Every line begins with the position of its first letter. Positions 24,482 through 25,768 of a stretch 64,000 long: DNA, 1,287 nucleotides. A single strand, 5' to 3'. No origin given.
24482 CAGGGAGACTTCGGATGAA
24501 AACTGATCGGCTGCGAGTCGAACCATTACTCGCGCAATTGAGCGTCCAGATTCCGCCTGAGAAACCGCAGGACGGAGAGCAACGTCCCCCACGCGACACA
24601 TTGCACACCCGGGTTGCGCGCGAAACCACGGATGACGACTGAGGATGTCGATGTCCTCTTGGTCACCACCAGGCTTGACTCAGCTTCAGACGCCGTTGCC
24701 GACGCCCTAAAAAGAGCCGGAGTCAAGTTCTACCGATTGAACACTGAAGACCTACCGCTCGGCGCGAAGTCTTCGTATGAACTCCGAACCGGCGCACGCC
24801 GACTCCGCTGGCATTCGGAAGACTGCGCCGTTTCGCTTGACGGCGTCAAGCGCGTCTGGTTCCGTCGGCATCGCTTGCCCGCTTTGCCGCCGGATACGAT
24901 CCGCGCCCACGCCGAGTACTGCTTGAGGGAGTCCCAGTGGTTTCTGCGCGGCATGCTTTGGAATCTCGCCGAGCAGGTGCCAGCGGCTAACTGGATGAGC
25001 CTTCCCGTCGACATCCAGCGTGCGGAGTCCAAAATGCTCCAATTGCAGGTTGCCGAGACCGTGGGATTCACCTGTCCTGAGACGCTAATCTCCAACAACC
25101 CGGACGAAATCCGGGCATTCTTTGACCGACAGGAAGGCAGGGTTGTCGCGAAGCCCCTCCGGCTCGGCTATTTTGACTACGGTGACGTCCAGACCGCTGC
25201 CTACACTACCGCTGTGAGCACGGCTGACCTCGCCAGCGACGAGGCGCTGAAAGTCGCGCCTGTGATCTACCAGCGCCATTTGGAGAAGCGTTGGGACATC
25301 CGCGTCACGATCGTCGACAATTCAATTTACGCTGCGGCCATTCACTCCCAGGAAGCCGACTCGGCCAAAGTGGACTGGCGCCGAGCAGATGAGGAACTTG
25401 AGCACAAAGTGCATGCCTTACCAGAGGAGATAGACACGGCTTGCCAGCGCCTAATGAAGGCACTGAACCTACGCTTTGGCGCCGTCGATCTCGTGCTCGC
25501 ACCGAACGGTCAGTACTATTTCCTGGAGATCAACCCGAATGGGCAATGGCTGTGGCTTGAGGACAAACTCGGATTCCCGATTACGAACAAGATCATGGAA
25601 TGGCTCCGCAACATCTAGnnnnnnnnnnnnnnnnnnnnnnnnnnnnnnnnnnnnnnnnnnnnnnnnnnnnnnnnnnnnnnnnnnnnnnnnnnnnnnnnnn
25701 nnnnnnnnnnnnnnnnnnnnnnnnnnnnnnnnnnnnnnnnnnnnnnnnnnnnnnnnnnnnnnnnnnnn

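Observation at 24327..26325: Two coupled small ORFs with a shared Thr/Asp/Glu-rich C-terminal core upstream of a microviridin-type ATP-grasp ligase: candidate graspetide (omega-ester RiPP) cassette with an unfamiliar core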

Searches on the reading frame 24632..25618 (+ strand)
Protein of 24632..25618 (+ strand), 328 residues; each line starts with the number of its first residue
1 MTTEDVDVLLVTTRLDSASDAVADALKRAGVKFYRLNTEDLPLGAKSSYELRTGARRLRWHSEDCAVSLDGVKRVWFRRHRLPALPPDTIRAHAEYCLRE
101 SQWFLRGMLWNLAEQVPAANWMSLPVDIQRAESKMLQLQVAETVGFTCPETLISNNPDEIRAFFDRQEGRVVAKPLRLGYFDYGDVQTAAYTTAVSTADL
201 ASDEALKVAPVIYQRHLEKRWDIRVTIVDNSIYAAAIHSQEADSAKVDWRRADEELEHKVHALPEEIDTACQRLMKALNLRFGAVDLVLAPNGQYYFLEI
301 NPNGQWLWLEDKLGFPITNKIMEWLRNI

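Call 3: search_protein_families(library=pfam, proteins=[window:24632-25618:+], max_evalue=1)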
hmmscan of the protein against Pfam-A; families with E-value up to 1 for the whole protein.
window:24632-25618:+ (328 aa): 7 families
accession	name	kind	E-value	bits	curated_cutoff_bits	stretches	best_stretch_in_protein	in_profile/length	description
PF21068.3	ATPgraspMvdD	-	8.3e-14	52.1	27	1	8-114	2-110/121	MvdD pre-ATP grasp domain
PF08443.16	RimK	-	1.8e-05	24.9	21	1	132-325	2-188/188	RimK-like ATP-grasp domain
PF02955.21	GSH-S_ATP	-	0.0063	16.4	23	1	147-234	11-97/175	Prokaryotic glutathione synthetase, ATP-grasp domain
PF14398.11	ATPgrasp_YheCD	-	0.071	12.8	26.8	1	256-303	175-226/255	YheC/D like ATP-grasp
PF23198.2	PDE8A_N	-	0.075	13.4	29.6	1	4-40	8-44/147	PDE8A-like, N-terminal domain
PF02655.19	ATP-grasp_3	-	0.15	12.6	23.2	1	261-302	113-155/160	ATP-grasp domain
PF14397.11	ATPgrasp_ST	-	0.18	11.4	31.4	1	264-308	216-259/278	Sugar-transfer associated ATP-grasp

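Call 4: search_protein_families(library=ncbifam, proteins=[window:24632-25618:+], max_evalue=1)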
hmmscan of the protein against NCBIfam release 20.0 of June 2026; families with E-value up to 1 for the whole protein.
window:24632-25618:+ (328 aa): 16 families
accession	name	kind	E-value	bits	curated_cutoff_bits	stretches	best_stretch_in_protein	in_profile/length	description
TIGR04187.1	GRASP_SAV_5884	subfamily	1e-75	254.8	350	1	8-325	2-311/312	ATP-grasp ribosomal peptide maturase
TIGR04185.1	ATPgraspMvdC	equivalog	6.9e-72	242.2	425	1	8-325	1-316/318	MvdC family ATP-grasp ribosomal peptide maturase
TIGR04184.1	ATPgraspMvdD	equivalog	3.9e-65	220.1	475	1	8-325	1-319/321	MvdD family ATP-grasp ribosomal peptide maturase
TIGR04192.1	GRASP_w_spasm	equivalog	7.3e-32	110.9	230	1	8-322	1-315/318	grasp-with-spasm system ATP-grasp peptide maturase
TIGR00768.1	rimK_fam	subfamily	1.9e-13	50.4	143.4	1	125-324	79-275/276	RimK family alpha-L-glutamate ligase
NF040720.1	MptN_Meth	equivalog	2.2e-11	43.4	350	1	103-323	73-288/291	tetrahydromethanopterin:alpha-L-glutamate ligase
TIGR03103.1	trio_acet_GNAT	equivalog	0.00024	19.8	569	1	126-238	290-397/547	N-acetylglutaminylglutamine synthetase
NF007764.0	PRK10446.1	equivalog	0.00049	19.5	331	1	126-326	92-287/300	30S ribosomal protein S6--L-glutamate ligase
TIGR01380.1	glut_syn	equivalog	0.0011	18.1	299.05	1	124-230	114-215/312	glutathione synthase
NF003573.0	PRK05246.1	equivalog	0.0018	17.1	272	1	125-177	116-163/316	glutathione synthase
NF009110.0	PRK12458.1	subfamily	0.0035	16.4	408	1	128-177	130-177/349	glutathione synthetase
NF004680.0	PRK06019.1-6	equivalog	0.0045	15.7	327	1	127-190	110-172/405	5-(carboxyamino)imidazole ribonucleotide synthase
TIGR02144.1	LysX_arch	equivalog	0.012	14.7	275.6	1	195-323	151-273/281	lysine biosynthesis protein LysX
NF005315.0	PRK06849.1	equivalog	0.017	14.1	406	1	129-218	112-195/389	hypothetical protein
TIGR01205.1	D_ala_D_alaTIGR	subfamily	0.14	11.1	245.65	1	263-303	245-286/318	D-alanine--D-alanine ligase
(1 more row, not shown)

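Call 5: find_homologous_proteins(query=window:24632-25618:+)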
Query window:24632-25618:+ (328 aa): 1422 proteins with E <= 0.001 among 6276 candidates; the best 120 are listed.
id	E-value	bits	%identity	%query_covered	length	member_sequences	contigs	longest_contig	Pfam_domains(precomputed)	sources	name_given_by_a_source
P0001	1.4e-202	690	93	100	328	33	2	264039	PF08443.17,PF21068.4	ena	-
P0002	6.3e-185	632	84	100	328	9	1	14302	PF21068.4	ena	-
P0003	6.1e-183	625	84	100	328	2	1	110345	PF08443.17,PF21068.4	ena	-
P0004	1.4e-182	624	84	100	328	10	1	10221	PF08443.17,PF21068.4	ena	-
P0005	5.5e-182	622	84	99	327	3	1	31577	PF21068.4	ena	-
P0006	9.8e-182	621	82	100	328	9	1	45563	PF08443.17,PF21068.4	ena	-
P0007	2.0e-181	620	83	100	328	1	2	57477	PF08443.17,PF21068.4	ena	-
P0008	3.6e-180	616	82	100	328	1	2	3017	PF08443.17,PF21068.4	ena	-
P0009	2.5e-178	610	82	100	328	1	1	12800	PF08443.17,PF21068.4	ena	-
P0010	6.1e-178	609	82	99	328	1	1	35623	PF21068.4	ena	-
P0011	4.7e-177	606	81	100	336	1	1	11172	PF21068.4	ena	-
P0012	2.8e-175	600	80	100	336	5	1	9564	PF21068.4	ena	-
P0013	4.7e-173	593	79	100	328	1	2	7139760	PF08443.17,PF21068.4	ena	-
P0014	3.4e-170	583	78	99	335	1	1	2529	PF21068.4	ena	-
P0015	6.7e-170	582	78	99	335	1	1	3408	PF21068.4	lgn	-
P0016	2.5e-169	580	79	99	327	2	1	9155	PF21068.4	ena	-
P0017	1.2e-167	575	77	99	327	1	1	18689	PF08443.17,PF21068.4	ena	-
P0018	1.3e-161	555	76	97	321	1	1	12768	PF08443.17,PF21068.4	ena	-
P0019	2.0e-160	551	74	99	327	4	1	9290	PF21068.4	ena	-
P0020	8.0e-157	539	72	98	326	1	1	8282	PF21068.4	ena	-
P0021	7.6e-152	523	69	100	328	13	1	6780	PF21068.4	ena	-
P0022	2.6e-124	432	66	87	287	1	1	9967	PF21068.4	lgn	-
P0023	2.2e-123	429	59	99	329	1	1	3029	PF21068.4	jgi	jgi:glutathione synthase/RimK-type ligase-like ATP-grasp enzyme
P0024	6.0e-123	428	59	99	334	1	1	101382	PF21068.4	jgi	jgi:glutathione synthase/RimK-type ligase-like ATP-grasp enzyme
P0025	4.0e-122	425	58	99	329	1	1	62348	PF21068.4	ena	-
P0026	1.6e-121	423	58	99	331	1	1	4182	PF21068.4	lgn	-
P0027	1.8e-121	423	58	99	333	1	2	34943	PF21068.4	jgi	jgi:glutathione synthase/RimK-type ligase-like ATP-grasp enzyme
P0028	3.5e-120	419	57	99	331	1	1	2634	PF21068.4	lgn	-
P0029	5.8e-119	415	56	100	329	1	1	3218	PF21068.4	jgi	jgi:hypothetical protein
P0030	7.2e-112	392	98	54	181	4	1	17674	PF21068.4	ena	-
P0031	7.8e-110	385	54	97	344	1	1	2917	PF21068.4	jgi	jgi:glutathione synthase/RimK-type ligase-like ATP-grasp enzyme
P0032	9.0e-110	385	53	100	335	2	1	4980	PF21068.4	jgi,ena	-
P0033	9.7e-106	371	52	97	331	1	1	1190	PF21068.4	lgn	-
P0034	1.4e-105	371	52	97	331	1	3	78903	PF21068.4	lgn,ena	-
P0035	1.4e-105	371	55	90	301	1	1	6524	PF08443.17,PF21068.4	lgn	-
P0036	2.1e-105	370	52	97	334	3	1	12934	PF21068.4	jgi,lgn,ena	-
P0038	3.0e-105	370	53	97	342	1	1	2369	PF21068.4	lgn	-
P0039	3.2e-105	370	51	99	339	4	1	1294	PF21068.4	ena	-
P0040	6.2e-105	369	54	99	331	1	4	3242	PF21068.4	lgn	-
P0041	9.6e-105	368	50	98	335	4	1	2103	PF21068.4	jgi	jgi:glutathione synthase/RimK-type ligase-like ATP-grasp enzyme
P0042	1.5e-104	368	51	99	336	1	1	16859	PF21068.4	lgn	-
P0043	3.5e-104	366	52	97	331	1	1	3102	PF21068.4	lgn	-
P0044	1.5e-103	364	51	99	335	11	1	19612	PF21068.4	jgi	jgi:glutathione synthase/RimK-type ligase-like ATP-grasp enzyme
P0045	1.6e-103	364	52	99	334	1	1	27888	PF21068.4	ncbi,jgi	jgi:glutathione synthase/RimK-type ligase-like ATP-grasp enzyme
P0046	1.7e-103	364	53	99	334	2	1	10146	PF21068.4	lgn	-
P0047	4.4e-103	363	52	99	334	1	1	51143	PF21068.4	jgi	jgi:glutathione synthase/RimK-type ligase-like ATP-grasp enzyme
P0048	7.1e-103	362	51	99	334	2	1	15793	PF21068.4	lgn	-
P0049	1.0e-102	362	51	98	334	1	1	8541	PF21068.4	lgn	-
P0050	1.1e-102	361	52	99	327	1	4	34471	PF21068.4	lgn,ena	-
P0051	1.6e-102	361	50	98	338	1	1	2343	PF21068.4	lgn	-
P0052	1.8e-102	361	52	99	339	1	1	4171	PF21068.4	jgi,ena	jgi:glutathione synthase/RimK-type ligase-like ATP-grasp enzyme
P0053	2.1e-102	361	51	99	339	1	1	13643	PF21068.4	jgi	jgi:glutathione synthase/RimK-type ligase-like ATP-grasp enzyme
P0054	2.2e-102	360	51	100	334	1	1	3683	PF21068.4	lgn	-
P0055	2.9e-102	360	49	99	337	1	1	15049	PF21068.4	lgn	-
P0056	3.5e-102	360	52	97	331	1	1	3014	PF21068.4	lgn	-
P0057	3.7e-102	360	91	54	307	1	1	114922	PF08443.17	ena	-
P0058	4.4e-102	359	51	98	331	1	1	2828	PF08443.17,PF21068.4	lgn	-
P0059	6.7e-102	359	48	99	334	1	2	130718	PF21068.4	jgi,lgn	jgi:glutathione synthase/RimK-type ligase-like ATP-grasp enzyme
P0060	7.7e-102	359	81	59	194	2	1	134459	PF08443.17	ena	-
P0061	9.3e-102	358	50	97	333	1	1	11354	PF21068.4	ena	-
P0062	1.7e-101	358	52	97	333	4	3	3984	PF21068.4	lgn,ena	-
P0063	2.0e-101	357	50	97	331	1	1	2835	PF21068.4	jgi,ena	-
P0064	2.2e-101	357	51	99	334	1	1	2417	PF21068.4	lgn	-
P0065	4.0e-101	356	52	97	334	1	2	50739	PF21068.4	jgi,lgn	jgi:glutathione synthase/RimK-type ligase-like ATP-grasp enzyme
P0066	4.8e-101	356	50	99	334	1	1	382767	PF21068.4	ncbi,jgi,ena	ncbi:MAG TPA: hypothetical protein VF656_18855 [Pyrinomonadaceae bacterium]|jgi:glutathione synthase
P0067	6.4e-101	356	76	66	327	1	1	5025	PF21068.4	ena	-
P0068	6.7e-101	356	51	99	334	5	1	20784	PF21068.4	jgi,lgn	jgi:glutathione synthase/RimK-type ligase-like ATP-grasp enzyme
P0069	9.1e-101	355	49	97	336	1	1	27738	PF21068.4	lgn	-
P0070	9.5e-101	355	50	96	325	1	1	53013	PF21068.4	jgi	jgi:glutathione synthase/RimK-type ligase-like ATP-grasp enzyme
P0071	1.3e-100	355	51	99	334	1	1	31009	PF21068.4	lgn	-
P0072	1.6e-100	354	50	99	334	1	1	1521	PF21068.4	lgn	-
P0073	6.0e-100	352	50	97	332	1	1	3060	PF21068.4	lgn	-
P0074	7.3e-100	352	49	99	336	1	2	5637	PF08443.17,PF21068.4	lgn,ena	-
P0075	8.7e-99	349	49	98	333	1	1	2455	PF21068.4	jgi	jgi:glutathione synthase/RimK-type ligase-like ATP-grasp enzyme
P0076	2.4e-98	347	51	97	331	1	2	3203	PF21068.4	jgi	jgi:glutathione synthase/RimK-type ligase-like ATP-grasp enzyme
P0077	5.1e-98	346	49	99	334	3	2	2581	PF21068.4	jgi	-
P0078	7.1e-98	346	50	99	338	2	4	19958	PF21068.4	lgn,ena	-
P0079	1.2e-97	345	48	99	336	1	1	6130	PF21068.4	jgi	jgi:glutathione synthase/RimK-type ligase-like ATP-grasp enzyme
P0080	1.6e-97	344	47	97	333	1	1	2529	PF21068.4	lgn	-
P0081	2.0e-97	344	49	99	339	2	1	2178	PF21068.4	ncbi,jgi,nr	ncbi:MAG TPA: hypothetical protein VNZ44_16280 [Pyrinomonadaceae bacterium]|nr:hypothetical protein 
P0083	4.9e-97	343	51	97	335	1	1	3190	PF21068.4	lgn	-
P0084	5.6e-97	343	50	99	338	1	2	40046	PF21068.4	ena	-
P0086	5.0e-95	336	48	99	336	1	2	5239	PF21068.4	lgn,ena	-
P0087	1.7e-94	334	47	99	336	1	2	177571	PF21068.4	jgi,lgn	jgi:glutathione synthase/RimK-type ligase-like ATP-grasp enzyme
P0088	2.2e-94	334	46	99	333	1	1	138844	PF21068.4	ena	-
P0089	3.7e-94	333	46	99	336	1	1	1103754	PF21068.4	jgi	jgi:glutathione synthase/RimK-type ligase-like ATP-grasp enzyme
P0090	5.7e-93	330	46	97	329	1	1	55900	PF21068.4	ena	-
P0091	8.6e-93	329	47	99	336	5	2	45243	PF21068.4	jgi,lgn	jgi:hypothetical protein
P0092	1.0e-92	329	50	97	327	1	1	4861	PF21068.4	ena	-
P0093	2.3e-92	328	47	99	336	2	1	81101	PF21068.4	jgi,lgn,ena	-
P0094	9.8e-92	325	51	93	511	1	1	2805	PF21068.4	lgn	-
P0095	1.1e-91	325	47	91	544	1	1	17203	PF21068.4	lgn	-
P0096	1.9e-89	318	48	97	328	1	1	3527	PF21068.4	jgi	jgi:glutathione synthase/RimK-type ligase-like ATP-grasp enzyme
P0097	2.8e-89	317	78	57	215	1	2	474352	PF21068.4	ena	-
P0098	3.8e-89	317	47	97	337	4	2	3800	PF21068.4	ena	-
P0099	1.1e-88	315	67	63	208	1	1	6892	PF08443.17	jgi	jgi:glutathione synthase/RimK-type ligase-like ATP-grasp enzyme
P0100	6.5e-87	310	87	52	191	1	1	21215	PF21068.4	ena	-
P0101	1.1e-83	299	67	66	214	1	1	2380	PF21068.4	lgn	-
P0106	3.0e-79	284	44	99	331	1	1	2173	PF08443.17,PF21068.4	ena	-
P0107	6.0e-79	283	45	97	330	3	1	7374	PF08443.17,PF21068.4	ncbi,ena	-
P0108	5.8e-78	280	51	73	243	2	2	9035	PF08443.17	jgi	-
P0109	8.5e-74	267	46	84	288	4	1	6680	PF21068.4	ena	-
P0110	2.4e-72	262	58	62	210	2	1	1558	PF08443.17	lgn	-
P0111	9.6e-72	260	38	97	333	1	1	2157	PF08443.17,PF21068.4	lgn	-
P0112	9.6e-72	260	41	97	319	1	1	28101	PF08443.17,PF21068.4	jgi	jgi:glutathione synthase/RimK-type ligase-like ATP-grasp enzyme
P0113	2.5e-71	258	39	97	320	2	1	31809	PF08443.17,PF21068.4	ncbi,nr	ncbi:MAG: ATP-dependent carboxylate-amine ligase [Nitrospirae bacterium]|nr:ATP-dependent carboxylat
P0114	6.7e-71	257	45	98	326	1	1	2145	PF21068.4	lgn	-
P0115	4.4e-69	251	39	97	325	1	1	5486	PF21068.4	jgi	jgi:glutathione synthase/RimK-type ligase-like ATP-grasp enzyme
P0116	4.7e-69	251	54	62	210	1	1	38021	PF08443.17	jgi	-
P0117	9.5e-69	250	41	99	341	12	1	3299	PF21068.4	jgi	jgi:hypothetical protein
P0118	2.7e-68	248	47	75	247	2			PF21068.4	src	-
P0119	1.6e-67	246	43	97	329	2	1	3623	PF21068.4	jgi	-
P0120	2.5e-67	245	41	97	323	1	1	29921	PF21068.4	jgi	jgi:glutathione synthase/RimK-type ligase-like ATP-grasp enzyme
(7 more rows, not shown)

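Call 6: find_related_loci(query=window:24632-25618:+, collection=genome_contigs, flank=5000)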
Query window:24632-25618:+ (328 aa) in genome_contigs; peptide patterns used: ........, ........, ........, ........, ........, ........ (x = any residue, [..] = any of these).
46 stretches matched a pattern; 1 encode a relative of the query (tblastn E <= 1e-3); 1 distinct loci.
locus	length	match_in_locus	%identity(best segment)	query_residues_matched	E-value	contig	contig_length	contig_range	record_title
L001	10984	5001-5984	82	1-328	0e+0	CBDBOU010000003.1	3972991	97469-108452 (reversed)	MAG: Vicinamibacterales bacterium isolate 2866737b-c32a-4dfb-a915-985df9d893ca genome assembly, contig: contig_3, whole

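Call 8: find_encoding_contigs(protein=P0001, flank=6000, max_places=4)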
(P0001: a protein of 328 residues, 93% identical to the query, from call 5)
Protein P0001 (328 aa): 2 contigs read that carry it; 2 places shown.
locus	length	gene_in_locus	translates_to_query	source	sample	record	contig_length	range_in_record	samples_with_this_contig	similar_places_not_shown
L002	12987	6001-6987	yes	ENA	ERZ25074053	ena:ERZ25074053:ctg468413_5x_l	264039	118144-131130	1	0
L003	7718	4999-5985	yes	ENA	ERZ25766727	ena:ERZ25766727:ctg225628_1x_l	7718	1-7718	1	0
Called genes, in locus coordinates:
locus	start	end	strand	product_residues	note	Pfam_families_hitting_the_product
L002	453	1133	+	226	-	-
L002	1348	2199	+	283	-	PF00589:Phage_integrase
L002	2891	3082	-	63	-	-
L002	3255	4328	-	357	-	PF00196:GerE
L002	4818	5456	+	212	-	PF00665:rve, PF13683:rve_3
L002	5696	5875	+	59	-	-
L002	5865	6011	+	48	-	-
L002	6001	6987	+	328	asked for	PF21068:ATPgraspMvdD, PF08443:RimK (weak)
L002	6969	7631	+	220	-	-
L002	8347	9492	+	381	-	PF18165:pP_pnuc_1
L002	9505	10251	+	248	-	PF00665:rve (weak), PF13683:rve_3, PF13333:rve_2 (weak)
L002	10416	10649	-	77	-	PF18818:MPTase-PolyVal (weak)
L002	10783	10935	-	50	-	-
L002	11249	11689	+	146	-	PF00872:Transposase_mut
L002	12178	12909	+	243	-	PF18928:DUF5677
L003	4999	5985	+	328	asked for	PF21068:ATPgraspMvdD, PF08443:RimK (weak)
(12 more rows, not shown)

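Call 9: find_encoding_contigs(protein=P0024, flank=4000, max_places=2)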
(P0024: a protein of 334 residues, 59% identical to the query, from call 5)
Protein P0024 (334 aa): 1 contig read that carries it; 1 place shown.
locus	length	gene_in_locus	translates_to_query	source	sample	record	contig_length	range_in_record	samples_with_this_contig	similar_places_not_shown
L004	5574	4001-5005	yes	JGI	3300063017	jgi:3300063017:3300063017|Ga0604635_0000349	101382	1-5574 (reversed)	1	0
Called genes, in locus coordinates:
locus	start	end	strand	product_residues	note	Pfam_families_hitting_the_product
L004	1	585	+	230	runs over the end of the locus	PF12802:MarR_2 (faint), PF13730:HTH_36 (faint), PF01978:TrmB (faint)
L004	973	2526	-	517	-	PF12796:Ank_2 (faint), PF13637:Ank_4 (faint)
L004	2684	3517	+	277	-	PF20796:PDDEXK_13, PF22558:REase-ARP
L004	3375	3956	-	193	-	-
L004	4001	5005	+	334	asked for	PF21068:ATPgraspMvdD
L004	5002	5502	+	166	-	-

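Call 10: find_encoding_contigs(protein=P0066, flank=4000, max_places=2)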
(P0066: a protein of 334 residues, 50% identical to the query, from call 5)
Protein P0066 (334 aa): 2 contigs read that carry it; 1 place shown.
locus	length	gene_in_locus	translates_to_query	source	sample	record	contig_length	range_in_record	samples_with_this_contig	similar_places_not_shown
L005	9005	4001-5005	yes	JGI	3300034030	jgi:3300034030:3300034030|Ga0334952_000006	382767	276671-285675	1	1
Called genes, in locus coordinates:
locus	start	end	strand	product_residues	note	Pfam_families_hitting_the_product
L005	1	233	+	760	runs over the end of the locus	PF27135:HTH_TnsB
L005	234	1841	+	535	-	PF05621:TniB, PF13401:AAA_22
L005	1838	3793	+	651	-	PF06527:TniQ, PF15978:TnsD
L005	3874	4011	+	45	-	-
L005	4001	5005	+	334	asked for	PF21068:ATPgraspMvdD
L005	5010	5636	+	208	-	-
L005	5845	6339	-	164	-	PF08937:ThsB_TIR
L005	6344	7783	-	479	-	PF13289:SIR2_2, PF18185:STALD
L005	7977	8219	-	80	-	PF09954:DUF2188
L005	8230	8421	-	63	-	-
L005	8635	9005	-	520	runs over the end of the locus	PF14459:Prok-E2_C, PF00899:ThiF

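Call 11: find_encoding_contigs(protein=P0089, flank=4000, max_places=2)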
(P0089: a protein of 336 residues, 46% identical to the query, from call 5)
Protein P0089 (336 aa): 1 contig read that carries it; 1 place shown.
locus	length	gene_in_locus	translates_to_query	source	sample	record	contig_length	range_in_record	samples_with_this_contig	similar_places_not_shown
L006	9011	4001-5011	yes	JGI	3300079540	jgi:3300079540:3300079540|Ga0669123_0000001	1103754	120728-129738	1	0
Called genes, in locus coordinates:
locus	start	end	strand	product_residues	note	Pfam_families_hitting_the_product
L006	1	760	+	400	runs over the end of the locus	-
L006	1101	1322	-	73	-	-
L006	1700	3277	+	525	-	-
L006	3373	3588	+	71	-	-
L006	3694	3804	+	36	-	-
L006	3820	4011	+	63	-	-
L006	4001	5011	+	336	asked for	PF21068:ATPgraspMvdD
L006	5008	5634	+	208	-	-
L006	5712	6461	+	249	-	PF24706:DUF7669, PF01939:NucS_C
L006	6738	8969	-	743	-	PF00199:Catalase, PF06628:Catalase-rel, PF01965:DJ-1_PfpI, PF18011:Catalase_C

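Call 12: find_encoding_contigs(protein=P0113, flank=4000, max_places=2)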
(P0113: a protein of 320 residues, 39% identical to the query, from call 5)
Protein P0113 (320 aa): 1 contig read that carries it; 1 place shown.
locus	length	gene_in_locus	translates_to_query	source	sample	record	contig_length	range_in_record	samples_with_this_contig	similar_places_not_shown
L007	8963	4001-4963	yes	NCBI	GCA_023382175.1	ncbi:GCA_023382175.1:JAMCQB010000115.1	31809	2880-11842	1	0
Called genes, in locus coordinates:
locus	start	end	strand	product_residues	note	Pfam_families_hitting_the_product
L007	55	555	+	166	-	PF20432:Xre-like-HTH, PF09722:Xre_MbcA_ParS_C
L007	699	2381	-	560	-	-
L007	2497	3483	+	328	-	PF13166:AAA_13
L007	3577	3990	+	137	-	-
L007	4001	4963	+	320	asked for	PF21068:ATPgraspMvdD, PF08443:RimK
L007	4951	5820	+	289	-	PF21037:CCDC138_cc (faint)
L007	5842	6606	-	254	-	-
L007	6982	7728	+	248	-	PF13098:Thioredoxin_2, PF01323:DSBA (faint)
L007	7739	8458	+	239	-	PF13098:Thioredoxin_2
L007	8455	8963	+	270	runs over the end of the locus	PF09673:TrbC_Ftype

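Call 35: search_solved_structures(query=window:24632-25618:+, max_evalue=0.001)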
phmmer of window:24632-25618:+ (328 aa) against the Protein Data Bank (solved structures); distinct sequences matched with E-value up to 0.001: 8.
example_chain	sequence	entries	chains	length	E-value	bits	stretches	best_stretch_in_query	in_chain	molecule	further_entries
5ig8_A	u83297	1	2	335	7.5e-53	182.8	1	8-325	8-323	ATP grasp ligase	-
7m4s_A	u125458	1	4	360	3.5e-49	170.7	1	8-323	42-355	AMdnB protein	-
5ig9_A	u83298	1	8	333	1.2e-44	155.9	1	8-327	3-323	ATP grasp ligase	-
7mgv_A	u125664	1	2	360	1.6e-39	139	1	8-311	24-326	CdnC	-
9bou_A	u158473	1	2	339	4.7e-27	98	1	8-326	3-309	MvdD-like pre-ATP grasp domain-containing protein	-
7drm_A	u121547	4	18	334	2.3e-11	46.5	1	133-317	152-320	ATP-grasp domain-containing protein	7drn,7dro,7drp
5zct_A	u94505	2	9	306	0.00011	24.6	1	125-326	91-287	Ribosomal protein S6--L-glutamate ligase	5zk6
4iwx_A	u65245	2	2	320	0.00012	24.4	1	125-326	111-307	Ribosomal protein S6 modification protein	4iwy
